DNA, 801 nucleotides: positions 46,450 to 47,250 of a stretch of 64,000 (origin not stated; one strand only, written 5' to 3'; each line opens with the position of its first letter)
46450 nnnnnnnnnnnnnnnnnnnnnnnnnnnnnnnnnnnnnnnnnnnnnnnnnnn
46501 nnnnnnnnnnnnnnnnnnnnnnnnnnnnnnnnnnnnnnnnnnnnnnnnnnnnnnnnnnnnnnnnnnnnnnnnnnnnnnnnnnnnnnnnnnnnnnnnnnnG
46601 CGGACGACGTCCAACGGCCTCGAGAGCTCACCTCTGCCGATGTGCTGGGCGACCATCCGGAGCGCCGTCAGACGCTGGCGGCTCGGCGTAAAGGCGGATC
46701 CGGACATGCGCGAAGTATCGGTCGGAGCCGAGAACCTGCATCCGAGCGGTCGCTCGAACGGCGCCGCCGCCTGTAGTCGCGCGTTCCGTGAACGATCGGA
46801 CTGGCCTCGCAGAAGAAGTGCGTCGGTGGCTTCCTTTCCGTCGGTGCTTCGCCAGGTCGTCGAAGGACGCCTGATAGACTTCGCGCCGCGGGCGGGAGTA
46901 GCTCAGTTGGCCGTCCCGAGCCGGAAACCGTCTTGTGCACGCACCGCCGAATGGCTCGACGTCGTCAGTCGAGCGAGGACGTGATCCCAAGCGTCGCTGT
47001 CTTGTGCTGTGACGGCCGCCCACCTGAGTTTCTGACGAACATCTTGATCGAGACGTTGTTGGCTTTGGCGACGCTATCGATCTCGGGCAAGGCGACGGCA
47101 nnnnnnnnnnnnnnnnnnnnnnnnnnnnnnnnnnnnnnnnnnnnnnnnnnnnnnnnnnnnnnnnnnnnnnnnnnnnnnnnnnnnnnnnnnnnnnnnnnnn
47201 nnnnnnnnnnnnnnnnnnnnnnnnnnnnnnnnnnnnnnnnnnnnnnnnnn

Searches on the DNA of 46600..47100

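Call 47: search_rna_families(source=window, start=46600, end=47100, threshold=evalue, max_evalue=1, show_alignments=2)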
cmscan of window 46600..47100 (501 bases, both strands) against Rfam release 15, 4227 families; matches with E-value up to 1: 0.
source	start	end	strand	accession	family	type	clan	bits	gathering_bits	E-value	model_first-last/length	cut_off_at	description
